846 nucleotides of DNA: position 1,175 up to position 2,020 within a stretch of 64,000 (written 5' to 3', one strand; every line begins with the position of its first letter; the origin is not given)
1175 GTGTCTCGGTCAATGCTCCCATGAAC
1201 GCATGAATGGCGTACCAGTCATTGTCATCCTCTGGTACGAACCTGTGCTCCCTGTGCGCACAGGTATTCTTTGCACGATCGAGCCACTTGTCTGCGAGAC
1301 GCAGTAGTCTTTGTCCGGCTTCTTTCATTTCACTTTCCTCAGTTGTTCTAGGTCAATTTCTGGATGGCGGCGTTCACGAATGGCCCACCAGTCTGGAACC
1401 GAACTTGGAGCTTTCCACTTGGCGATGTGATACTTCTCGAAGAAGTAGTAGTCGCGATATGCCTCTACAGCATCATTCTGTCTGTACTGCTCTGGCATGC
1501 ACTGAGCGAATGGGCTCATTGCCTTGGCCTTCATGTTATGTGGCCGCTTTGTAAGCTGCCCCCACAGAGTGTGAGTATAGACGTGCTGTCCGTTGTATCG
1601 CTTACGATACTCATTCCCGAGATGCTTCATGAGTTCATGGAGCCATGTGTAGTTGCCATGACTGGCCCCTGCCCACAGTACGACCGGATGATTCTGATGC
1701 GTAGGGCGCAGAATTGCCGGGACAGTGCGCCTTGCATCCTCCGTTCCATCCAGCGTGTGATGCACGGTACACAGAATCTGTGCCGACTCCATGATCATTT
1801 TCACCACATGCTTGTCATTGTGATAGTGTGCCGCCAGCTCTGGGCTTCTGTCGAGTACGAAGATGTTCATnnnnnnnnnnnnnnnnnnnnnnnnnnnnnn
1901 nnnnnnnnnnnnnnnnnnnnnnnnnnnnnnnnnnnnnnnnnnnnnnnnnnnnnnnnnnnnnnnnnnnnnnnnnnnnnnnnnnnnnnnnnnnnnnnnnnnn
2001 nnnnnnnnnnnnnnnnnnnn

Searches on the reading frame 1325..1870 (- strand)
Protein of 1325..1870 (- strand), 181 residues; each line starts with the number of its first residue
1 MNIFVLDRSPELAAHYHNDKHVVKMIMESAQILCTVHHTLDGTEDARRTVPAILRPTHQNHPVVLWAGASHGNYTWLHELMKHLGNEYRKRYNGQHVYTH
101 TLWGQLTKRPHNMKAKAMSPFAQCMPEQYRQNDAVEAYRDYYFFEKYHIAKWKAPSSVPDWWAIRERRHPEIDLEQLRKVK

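Call 33: search_protein_families(library=phrogs, proteins=[window:1325-1870:-], max_evalue=0.001)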
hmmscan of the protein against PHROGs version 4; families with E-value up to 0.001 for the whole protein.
window:1325-1870:- (181 aa): 1 family
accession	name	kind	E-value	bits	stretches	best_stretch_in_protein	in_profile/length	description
phrog_624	-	DNA, RNA and nucleotide metabolism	6.8e-49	168.2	1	1-167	1-162/309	DNA binding protein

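Call 85: search_protein_families(library=pfam, proteins=[window:1325-1870:-], max_evalue=0.01)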
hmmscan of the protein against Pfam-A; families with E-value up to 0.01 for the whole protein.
window:1325-1870:- (181 aa): 1 family
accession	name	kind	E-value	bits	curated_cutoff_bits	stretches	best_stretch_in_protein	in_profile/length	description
PF03013.19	Pyr_excise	-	0.0016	19.2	23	1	1-94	1-75/81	Pyrimidine dimer DNA glycosylase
